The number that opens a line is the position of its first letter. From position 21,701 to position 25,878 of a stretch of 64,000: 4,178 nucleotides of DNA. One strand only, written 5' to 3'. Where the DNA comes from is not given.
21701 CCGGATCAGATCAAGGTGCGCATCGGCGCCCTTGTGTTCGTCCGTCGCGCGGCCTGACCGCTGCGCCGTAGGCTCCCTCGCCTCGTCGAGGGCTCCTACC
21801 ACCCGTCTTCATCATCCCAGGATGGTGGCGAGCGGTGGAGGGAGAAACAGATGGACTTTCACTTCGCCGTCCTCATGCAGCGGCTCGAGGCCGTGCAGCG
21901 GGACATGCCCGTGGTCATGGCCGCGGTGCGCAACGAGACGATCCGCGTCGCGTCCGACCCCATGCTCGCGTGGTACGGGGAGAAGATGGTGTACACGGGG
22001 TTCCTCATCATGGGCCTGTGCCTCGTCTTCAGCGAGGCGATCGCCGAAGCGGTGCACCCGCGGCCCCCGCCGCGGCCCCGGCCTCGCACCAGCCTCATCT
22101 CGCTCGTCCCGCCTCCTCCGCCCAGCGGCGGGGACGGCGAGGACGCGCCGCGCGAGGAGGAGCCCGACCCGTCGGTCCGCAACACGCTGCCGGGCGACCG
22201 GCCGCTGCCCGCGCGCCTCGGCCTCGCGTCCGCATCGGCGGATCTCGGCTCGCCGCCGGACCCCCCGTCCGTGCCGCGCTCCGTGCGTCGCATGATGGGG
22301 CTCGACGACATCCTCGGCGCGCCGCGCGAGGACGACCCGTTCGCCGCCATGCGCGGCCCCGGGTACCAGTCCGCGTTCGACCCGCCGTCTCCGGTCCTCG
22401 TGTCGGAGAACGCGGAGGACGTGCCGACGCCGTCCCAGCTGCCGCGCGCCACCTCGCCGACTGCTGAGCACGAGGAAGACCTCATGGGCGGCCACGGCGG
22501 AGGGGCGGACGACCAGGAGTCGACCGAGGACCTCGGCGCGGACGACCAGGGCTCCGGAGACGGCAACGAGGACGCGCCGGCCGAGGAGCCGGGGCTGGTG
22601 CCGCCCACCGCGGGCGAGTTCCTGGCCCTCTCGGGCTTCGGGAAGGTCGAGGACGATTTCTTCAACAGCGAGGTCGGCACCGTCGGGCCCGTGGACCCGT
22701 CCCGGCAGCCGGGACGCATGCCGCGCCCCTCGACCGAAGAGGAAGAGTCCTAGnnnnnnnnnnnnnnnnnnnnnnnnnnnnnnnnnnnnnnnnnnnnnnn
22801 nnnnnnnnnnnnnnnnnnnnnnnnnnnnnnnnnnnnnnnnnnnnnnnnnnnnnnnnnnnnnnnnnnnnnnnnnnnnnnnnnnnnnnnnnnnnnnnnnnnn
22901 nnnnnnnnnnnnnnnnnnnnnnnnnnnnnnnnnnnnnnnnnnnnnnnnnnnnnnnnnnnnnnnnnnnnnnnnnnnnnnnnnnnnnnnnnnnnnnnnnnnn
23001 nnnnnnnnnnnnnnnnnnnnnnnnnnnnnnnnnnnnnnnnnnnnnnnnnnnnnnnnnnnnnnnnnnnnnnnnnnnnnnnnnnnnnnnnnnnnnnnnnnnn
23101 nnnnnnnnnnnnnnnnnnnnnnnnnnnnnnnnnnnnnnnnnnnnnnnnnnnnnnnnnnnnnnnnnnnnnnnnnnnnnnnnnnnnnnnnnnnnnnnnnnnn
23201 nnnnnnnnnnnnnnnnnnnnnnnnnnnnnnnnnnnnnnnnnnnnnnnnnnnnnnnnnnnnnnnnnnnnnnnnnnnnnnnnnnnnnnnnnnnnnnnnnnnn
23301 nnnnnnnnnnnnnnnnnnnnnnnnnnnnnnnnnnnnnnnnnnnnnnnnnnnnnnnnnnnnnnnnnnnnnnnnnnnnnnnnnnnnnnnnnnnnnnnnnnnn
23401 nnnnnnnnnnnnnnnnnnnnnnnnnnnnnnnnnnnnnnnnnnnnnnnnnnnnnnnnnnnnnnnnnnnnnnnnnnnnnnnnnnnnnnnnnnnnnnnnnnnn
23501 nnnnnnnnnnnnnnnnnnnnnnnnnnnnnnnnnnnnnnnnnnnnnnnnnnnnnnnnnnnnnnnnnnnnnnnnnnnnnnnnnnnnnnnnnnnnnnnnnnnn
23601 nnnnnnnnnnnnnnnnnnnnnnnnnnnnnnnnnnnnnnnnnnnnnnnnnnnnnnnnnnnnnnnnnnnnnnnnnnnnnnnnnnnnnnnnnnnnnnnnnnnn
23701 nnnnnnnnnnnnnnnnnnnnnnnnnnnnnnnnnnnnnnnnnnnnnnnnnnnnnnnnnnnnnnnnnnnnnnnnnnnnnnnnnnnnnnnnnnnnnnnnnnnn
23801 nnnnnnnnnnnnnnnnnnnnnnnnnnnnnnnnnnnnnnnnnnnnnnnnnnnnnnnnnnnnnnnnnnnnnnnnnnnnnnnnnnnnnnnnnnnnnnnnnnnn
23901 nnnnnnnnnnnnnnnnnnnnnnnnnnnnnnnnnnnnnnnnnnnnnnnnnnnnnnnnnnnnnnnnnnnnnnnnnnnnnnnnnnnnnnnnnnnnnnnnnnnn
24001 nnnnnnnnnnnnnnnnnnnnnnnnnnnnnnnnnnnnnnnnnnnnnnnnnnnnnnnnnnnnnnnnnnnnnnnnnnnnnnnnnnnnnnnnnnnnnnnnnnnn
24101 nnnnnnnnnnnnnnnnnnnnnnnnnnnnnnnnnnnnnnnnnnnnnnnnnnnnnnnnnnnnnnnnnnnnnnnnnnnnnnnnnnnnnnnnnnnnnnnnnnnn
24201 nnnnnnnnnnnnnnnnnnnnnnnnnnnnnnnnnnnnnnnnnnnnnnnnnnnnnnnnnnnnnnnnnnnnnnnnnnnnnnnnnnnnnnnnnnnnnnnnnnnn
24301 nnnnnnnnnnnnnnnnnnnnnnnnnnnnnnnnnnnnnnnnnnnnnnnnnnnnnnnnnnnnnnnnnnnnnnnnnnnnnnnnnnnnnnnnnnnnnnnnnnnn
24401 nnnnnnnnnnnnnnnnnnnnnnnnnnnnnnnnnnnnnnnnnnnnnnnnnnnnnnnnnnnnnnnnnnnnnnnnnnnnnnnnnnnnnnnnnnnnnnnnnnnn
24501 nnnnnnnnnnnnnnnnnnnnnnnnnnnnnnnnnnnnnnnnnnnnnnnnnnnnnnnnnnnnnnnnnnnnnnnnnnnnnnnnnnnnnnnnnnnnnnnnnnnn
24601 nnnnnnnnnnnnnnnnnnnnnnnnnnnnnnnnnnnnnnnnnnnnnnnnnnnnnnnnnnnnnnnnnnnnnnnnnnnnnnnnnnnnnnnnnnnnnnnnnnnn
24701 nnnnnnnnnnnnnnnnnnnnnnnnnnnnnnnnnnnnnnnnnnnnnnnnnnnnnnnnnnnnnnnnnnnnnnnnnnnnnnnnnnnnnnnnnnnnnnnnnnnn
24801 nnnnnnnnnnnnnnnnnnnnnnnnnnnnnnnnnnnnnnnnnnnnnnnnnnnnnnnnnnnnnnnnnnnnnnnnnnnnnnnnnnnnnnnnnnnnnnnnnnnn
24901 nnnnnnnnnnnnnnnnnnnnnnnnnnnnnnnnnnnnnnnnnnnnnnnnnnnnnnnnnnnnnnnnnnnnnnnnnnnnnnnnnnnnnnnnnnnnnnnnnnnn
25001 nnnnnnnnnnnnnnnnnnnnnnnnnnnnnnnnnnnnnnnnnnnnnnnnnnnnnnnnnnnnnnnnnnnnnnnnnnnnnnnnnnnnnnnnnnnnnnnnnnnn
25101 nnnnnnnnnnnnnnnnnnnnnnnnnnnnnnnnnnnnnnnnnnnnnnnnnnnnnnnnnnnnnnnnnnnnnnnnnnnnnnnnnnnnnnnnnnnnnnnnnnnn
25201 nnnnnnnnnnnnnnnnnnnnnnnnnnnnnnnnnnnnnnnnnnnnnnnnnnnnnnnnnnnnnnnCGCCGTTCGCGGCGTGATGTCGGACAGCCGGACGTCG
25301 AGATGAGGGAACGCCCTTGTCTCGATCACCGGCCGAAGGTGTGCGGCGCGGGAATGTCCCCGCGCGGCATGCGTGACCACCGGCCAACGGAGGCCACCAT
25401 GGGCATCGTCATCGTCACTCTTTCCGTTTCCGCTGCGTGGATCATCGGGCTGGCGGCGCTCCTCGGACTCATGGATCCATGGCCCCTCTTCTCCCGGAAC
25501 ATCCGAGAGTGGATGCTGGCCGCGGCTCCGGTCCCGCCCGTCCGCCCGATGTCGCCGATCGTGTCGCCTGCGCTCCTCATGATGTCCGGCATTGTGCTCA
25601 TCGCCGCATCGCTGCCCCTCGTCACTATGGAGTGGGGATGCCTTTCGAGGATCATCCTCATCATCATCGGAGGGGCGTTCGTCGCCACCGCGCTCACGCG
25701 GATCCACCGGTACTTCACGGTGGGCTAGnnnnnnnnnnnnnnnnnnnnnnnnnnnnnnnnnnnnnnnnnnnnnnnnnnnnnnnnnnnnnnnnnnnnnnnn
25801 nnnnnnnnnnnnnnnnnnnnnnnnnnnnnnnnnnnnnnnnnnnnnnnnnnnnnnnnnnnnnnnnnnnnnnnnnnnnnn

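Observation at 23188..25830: Modular, recombined leader sequences in the array share a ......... junction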

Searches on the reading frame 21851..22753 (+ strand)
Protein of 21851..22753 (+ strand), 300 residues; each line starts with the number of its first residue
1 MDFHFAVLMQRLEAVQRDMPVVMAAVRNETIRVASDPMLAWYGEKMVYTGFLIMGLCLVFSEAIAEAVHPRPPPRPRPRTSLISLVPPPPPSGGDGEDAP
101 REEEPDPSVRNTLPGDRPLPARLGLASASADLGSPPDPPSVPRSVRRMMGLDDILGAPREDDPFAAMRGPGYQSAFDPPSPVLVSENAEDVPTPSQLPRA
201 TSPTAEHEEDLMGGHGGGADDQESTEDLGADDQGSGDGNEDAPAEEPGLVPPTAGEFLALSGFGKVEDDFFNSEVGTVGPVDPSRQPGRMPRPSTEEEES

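Call 11: search_protein_families(library=pfam, max_evalue=0.1, proteins=[window:21851-22753:+])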
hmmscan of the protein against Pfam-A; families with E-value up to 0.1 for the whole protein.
window:21851-22753:+ (300 aa): 0 families

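Call 59: search_protein_representatives(protein=window:21851-22753:+)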
Query: 300 residues. Proteins with E-value up to 0.001 (for the whole library): 1; up to 1e-10: 1; up to 1e-30: 1. The best 1 are listed.
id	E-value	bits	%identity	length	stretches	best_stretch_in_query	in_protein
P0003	1.5e-192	655.5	100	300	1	1-300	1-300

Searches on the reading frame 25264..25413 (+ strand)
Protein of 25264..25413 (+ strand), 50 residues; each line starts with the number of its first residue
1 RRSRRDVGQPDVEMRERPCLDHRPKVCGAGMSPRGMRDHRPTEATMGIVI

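Call 74: find_homologous_proteins(query=window:25264-25413:+, max_evalue=10)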
Query window:25264-25413:+: 1 candidates shared short words with the query, none scored E <= 10.

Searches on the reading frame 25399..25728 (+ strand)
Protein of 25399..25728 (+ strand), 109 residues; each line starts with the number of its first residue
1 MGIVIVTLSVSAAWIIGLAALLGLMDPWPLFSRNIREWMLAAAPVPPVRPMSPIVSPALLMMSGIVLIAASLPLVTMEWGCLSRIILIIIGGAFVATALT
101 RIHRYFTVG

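Call 11: search_protein_families(library=pfam, max_evalue=0.1, proteins=[window:25399-25728:+])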
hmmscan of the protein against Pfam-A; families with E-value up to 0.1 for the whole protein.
window:25399-25728:+ (109 aa): 0 families

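Call 24: find_encoding_contigs(protein=window:25399-25728:+, flank=10000, max_places=10)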
Protein window:25399-25728:+ (109 aa): no gene with exactly this product is on record in the collection.
